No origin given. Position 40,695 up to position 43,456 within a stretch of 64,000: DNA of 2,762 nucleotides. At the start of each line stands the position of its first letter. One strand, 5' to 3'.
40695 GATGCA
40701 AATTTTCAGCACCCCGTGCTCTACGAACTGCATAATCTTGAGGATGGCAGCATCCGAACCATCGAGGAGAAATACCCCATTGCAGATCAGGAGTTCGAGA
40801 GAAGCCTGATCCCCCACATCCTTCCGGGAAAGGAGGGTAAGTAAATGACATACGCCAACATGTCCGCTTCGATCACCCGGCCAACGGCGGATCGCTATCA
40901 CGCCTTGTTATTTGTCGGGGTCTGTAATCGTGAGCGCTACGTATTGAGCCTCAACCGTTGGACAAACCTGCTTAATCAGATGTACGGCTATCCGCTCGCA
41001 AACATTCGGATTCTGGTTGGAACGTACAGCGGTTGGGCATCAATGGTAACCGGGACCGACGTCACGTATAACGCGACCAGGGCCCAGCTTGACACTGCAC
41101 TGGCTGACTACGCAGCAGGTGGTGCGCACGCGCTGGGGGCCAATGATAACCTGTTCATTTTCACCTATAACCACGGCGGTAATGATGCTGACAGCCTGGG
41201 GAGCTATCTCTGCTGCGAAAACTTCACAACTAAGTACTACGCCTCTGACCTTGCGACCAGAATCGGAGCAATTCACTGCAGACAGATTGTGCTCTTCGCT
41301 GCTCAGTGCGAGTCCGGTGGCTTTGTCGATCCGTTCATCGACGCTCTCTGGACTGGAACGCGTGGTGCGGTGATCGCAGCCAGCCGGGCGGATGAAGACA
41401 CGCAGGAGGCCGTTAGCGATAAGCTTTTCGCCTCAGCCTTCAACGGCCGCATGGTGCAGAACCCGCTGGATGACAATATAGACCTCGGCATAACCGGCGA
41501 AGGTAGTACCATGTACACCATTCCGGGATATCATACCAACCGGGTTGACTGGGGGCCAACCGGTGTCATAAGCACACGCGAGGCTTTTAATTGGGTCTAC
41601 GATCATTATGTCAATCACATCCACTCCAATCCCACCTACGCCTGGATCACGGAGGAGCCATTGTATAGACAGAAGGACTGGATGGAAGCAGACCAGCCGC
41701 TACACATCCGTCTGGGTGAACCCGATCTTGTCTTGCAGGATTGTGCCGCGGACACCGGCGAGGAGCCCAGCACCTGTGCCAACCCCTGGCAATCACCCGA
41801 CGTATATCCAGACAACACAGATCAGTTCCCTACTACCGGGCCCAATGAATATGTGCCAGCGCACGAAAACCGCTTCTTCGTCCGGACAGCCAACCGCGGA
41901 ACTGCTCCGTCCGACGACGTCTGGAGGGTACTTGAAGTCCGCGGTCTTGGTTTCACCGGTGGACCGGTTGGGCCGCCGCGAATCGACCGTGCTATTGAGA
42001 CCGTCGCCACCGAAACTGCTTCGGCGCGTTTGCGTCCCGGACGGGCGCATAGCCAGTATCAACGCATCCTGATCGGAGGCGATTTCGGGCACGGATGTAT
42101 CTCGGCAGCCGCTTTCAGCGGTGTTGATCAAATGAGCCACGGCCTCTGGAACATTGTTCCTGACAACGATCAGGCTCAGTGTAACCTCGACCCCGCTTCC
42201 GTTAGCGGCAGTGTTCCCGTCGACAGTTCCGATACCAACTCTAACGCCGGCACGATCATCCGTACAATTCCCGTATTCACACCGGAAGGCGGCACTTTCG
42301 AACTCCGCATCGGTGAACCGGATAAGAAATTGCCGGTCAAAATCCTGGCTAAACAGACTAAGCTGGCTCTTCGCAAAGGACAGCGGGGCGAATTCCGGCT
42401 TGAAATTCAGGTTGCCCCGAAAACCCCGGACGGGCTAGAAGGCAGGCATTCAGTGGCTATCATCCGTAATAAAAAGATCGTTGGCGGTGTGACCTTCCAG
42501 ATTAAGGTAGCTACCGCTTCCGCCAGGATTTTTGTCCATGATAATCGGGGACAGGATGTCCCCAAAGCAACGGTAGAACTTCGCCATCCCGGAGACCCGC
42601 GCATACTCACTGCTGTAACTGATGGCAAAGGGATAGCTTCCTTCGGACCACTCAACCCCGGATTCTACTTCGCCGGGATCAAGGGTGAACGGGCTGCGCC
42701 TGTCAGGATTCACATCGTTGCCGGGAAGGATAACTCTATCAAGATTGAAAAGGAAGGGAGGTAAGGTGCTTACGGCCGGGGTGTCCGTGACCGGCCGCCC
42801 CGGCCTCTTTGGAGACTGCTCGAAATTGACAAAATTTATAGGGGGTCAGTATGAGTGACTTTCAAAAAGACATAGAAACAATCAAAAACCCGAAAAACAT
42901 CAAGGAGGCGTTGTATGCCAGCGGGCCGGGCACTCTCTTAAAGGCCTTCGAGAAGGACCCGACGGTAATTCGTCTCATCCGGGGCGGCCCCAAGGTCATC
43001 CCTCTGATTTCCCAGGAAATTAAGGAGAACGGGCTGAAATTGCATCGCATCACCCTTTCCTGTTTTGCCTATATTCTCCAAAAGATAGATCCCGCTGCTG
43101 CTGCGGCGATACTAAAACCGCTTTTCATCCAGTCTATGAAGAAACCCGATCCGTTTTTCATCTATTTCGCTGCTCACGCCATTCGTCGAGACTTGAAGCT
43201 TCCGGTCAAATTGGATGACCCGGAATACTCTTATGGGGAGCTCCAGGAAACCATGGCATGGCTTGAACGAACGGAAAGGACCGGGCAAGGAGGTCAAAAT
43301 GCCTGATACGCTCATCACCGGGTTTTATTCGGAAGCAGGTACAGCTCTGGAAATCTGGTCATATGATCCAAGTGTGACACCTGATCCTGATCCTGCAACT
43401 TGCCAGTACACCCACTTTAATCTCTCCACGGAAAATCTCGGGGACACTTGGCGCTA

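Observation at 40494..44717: Four-gene operon encoding a signal-peptide-less legumain-like (clan CD) peptidase plus an unrecognised Cys-His domain protein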

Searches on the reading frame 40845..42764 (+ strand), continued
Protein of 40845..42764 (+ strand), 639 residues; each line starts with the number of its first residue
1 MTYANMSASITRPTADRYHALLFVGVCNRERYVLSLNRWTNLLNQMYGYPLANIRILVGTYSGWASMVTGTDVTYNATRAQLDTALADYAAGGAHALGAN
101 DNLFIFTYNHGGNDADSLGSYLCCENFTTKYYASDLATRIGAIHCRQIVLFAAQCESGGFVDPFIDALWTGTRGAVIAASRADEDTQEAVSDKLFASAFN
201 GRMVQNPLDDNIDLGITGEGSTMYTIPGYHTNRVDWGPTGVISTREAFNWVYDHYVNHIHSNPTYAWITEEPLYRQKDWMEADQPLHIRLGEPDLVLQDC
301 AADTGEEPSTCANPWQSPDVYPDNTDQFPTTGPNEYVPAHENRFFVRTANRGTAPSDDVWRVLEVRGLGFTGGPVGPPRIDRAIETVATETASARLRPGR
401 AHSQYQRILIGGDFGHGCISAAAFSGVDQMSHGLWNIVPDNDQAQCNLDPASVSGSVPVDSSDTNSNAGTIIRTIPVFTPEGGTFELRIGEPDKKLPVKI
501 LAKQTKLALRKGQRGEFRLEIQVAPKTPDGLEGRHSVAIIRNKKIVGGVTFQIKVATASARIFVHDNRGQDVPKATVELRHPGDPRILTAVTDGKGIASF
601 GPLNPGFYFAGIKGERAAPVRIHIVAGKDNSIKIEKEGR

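Call 53: find_related_loci(query=A4, collection=genome_contigs, flank=10000)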
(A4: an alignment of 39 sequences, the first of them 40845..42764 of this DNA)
Query A4 (639 aa) in genome_contigs; peptide patterns used: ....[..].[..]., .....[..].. (x = any residue, [..] = any of these).
88 stretches matched a pattern; 4 encode a relative of the query (tblastn E <= 1e-3); 4 distinct loci.
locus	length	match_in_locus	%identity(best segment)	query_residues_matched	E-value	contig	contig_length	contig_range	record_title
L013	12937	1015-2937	76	1-638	0e+0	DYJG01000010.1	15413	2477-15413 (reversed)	MAG TPA_asm: Desulfobacca acetoxidans isolate FI88_58_11 Afr_mines_FI88_1322_length_15413_cov_3_800234, whole genome sho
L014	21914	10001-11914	68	1-637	0e+0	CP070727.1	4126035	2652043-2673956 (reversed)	MAG: bacterium isolate bin44 chromosome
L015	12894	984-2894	67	1-637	0e+0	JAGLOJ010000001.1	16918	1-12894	MAG: Candidatus Sabulitectum sp. isolate RS_7_28 ROV157_7.bin.28.fa_1, whole genome shotgun sequence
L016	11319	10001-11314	73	1-437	0e+0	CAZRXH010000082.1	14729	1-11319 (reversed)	MAG TPA_asm: uncultured Bacteroidota bacterium isolate SRP271791_co2_92 genome assembly, contig: NODE_1005_length_14729_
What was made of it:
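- Mobility: g2 is present in only 4 of 185,579 species-representative genomes, from different phyla (call 53).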

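Call 66: find_related_loci(query=A4, collection=viral_contigs, flank=8000)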
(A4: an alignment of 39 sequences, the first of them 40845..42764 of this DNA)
Query A4 (639 aa) in viral_contigs; peptide patterns used: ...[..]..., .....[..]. (x = any residue, [..] = any of these).
91 stretches matched a pattern, but none encodes a relative of the query by tblastn (E <= 1e-3).

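Call 67: find_related_loci(query=A4, collection=metagenome_contigs, flank=7000)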
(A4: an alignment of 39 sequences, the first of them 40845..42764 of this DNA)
Query A4 (639 aa) in metagenome_contigs; peptide patterns used: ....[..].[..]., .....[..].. (x = any residue, [..] = any of these).
103 stretches matched a pattern; 11 encode a relative of the query (tblastn E <= 1e-3); 11 distinct loci.
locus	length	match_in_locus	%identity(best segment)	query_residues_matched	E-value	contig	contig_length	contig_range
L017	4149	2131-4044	74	1-638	0e+0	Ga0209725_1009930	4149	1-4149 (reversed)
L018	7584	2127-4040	74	1-638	0e+0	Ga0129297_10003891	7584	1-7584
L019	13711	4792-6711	69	1-639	0e+0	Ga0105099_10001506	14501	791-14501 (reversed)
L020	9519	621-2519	66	1-634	0e+0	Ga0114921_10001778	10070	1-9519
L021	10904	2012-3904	65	1-630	0e+0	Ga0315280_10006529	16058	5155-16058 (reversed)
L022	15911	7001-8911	65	1-639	0e+0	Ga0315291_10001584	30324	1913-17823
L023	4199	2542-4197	71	1-551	0e+0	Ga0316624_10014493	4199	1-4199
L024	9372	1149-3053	63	3-635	0e+0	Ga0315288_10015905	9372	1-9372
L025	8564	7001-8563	70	1-520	0e+0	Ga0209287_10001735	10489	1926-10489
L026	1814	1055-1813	73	1-249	1e-124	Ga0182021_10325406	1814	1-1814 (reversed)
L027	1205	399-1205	67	1-270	8e-126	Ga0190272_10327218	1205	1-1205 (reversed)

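Call 70: search_dna_similar(query=window:40845-42764:+, collection=plasmids, mode=protein, max_evalue=0.001, max_rows=10)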
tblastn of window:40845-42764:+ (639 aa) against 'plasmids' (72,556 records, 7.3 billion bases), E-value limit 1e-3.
Records with a match: 1; places in all: 1; records where one place covers at least 80% of the query: 0.
Best place of each record, by identity: <60% 1.
By first word of the organism name: Methanomethylovorans 1.
By predicted mobility (MOB-suite, as given by PLSDB): non-mobilizable 1.
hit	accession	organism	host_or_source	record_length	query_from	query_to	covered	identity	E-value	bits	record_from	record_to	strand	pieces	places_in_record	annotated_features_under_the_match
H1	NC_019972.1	Methanomethylovorans hollandica DSM 15978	-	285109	103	370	42%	27.1%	4e-6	58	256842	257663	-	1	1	C13 family peptidase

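Call 72: get_annotated_region(hit=H1, flank=6000)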
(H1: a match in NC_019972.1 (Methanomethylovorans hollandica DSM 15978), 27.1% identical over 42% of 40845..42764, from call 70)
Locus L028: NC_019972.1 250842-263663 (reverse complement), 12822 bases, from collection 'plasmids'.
description: Methanomethylovorans hollandica DSM 15978 plasmid pMETHO01, complete sequence
organism: Methanomethylovorans hollandica DSM 15978 (NCBI taxid 867904)
taxonomy: Archaea; Euryarchaeota; Methanomicrobia; Methanosarcinales; Methanosarcinaceae; Methanomethylovorans; Methanomethylovorans hollandica; Methanomethylovorans hollandica DSM 15978
host: -; source: -; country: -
typing (MOB-suite, as given by PLSDB): non-mobilizable; replicon rep_cluster_57
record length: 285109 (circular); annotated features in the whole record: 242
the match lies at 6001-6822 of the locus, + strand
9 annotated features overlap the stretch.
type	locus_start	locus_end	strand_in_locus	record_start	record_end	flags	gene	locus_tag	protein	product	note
CDS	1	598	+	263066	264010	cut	-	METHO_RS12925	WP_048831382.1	hypothetical protein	-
CDS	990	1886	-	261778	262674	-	-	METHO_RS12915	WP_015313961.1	IS5 family transposase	-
CDS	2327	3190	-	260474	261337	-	-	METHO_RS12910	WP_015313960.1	hypothetical protein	-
CDS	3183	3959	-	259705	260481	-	-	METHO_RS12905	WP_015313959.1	ParA family protein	-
CDS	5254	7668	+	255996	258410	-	-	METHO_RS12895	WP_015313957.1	C13 family peptidase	GO:0006508 - proteolysis [Evidence IEA]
CDS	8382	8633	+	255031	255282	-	-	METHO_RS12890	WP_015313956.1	hypothetical protein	-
CDS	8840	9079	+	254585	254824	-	-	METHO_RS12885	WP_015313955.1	hypothetical protein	-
CDS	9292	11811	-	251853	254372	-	-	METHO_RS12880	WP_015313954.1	HEAT repeat domain-containing protein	-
CDS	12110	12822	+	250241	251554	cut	-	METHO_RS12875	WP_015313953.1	hypothetical protein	-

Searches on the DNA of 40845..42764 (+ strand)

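Call 87: search_rna_families(sources=[L001, L002, L003, L005], threshold=evalue, max_evalue=0.05)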
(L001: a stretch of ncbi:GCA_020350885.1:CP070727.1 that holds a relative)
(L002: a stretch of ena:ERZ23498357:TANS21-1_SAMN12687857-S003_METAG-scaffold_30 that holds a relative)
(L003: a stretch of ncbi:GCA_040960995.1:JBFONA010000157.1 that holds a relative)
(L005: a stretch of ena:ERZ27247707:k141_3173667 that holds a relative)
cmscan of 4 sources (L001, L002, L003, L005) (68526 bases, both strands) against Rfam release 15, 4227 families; matches with E-value up to 0.05: 0.
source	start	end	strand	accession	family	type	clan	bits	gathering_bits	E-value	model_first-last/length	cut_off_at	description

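Call 88: search_rna_families(sources=[L007, L008, L013, L015, L016], threshold=evalue, max_evalue=0.05)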
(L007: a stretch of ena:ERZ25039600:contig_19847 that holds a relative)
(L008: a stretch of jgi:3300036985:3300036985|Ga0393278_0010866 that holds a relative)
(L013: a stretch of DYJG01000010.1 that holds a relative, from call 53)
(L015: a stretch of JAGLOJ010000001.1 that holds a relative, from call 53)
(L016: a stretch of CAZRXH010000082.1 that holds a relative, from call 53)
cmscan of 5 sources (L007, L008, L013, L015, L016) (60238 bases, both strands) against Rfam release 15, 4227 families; matches with E-value up to 0.05: 1.
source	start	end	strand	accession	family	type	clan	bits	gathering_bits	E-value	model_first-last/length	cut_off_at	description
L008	1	56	+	RF00059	TPP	Cis-reg; riboswitch;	-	34.3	54.3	0.0056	50-105/105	5'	TPP riboswitch aptamer (THI element)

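Call 89: search_rna_families(sources=[L018, L019, L020, L021, L023, L024, L025, L026, L027], threshold=evalue, max_evalue=0.05)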
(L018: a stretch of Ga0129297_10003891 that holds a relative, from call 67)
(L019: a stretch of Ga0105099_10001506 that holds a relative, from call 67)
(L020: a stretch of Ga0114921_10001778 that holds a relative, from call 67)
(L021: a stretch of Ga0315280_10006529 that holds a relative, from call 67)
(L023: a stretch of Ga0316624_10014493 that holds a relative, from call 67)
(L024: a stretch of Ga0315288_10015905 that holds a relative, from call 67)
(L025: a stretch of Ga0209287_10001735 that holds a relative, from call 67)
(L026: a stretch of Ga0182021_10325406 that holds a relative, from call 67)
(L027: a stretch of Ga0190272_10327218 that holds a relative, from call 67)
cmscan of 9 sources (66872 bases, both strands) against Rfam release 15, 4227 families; matches with E-value up to 0.05: 2.
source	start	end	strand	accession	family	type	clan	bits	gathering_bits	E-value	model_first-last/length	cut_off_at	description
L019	1153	1238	+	RF01852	tRNA-Sec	Gene; tRNA;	CL00001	41.4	47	8e-05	1-91/91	no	Selenocysteine transfer RNA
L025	3362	3447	+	RF01852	tRNA-Sec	Gene; tRNA;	CL00001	41.4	47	8e-05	1-91/91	no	Selenocysteine transfer RNA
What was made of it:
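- Closest known: c-di-GMP-II riboswitch. Different: The element is absent from homologous cassettes elsewhere (calls 87-89).
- The riboswitch scores just below Rfam's gathering score and is absent from the other 18 loci searched (calls 87-89). c-di-GMP control is local and not a property of the family.
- Tried and rejected: I looked for the c-di-GMP-II aptamer upstream of the cassette in 18 other loci and found none (calls 87-89).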

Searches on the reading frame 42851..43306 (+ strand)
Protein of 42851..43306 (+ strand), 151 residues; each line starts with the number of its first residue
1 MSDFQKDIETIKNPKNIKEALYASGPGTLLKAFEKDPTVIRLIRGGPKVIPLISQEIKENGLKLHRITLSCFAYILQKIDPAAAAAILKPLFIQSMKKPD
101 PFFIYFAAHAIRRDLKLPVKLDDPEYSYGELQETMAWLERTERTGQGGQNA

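Call 3: search_protein_families(library=pfam, proteins=[window:42851-43306:+], max_evalue=0.1)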
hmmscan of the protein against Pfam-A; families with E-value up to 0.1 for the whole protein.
window:42851-43306:+ (151 aa): 0 families

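Call 4: search_protein_families(library=padloc, proteins=[window:42851-43306:+], max_evalue=0.1)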
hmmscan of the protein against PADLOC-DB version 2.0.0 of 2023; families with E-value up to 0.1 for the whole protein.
window:42851-43306:+ (151 aa): 0 families

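Call 5: search_protein_families(library=ncbifam, proteins=[window:42851-43306:+], max_evalue=0.1)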
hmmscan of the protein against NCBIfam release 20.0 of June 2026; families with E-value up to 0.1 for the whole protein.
window:42851-43306:+ (151 aa): 0 families

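Call 26: search_protein_families(library=phrogs, proteins=[window:42851-43306:+], max_evalue=0.1)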
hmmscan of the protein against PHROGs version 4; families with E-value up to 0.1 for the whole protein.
window:42851-43306:+ (151 aa): 0 families

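Call 92: search_protein_families(library=pfam, alignment_id=A3, max_evalue=1)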
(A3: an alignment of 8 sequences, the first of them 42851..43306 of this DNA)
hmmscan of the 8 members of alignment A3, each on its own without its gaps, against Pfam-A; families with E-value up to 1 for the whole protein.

A. member 1, window:42851-43306:+ (151 aa): 0 families

B. families by the number of members that match (of 8 scanned): 0 families
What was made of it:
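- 42851..43306 (+): g3: 151-aa accessory protein of the second module. Pfam gives no hit (call 92).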

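Call 93: search_solved_structures(query=A3, max_evalue=10)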
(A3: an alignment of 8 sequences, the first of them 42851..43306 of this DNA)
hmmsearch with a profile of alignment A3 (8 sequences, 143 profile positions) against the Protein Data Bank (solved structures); distinct sequences matched with E-value up to 10: 9.
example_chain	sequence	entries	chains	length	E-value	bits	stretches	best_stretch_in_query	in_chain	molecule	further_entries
9brd_T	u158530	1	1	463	0.024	17.7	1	91-123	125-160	V-type proton ATPase subunit H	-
9brb_T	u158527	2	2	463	0.025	17.6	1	91-123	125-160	V-type proton ATPase subunit H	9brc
9bra_U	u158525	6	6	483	0.029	17.5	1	91-123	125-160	V-type proton ATPase subunit H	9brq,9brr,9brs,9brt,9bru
7uzf_P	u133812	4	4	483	0.029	17.5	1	91-123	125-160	V-type proton ATPase subunit H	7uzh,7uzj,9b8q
6wm2_P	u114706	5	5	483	0.029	17.5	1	91-123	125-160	V-type proton ATPase subunit H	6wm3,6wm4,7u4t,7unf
9k7u_A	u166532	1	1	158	0.17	15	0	76-112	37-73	Heter-Zn2-HEHE-22A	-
5cwn_A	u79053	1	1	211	0.65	13.1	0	81-140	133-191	Designed helical repeat protein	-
5hy3_B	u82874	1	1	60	0.76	12.9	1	4-42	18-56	Antitoxin Dmd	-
8fn4_3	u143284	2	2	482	1.3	12.1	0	50-116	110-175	RNA-editing substrate-binding complex protein 3 (RESC3)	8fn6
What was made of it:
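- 42851..43306 (+): A PDB sequence search gives only weak hits (E 0.02-0.7) to helical-repeat proteins (call 93).
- Tried and rejected: g3 family profile (call 93): only weak helical-repeat hits.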
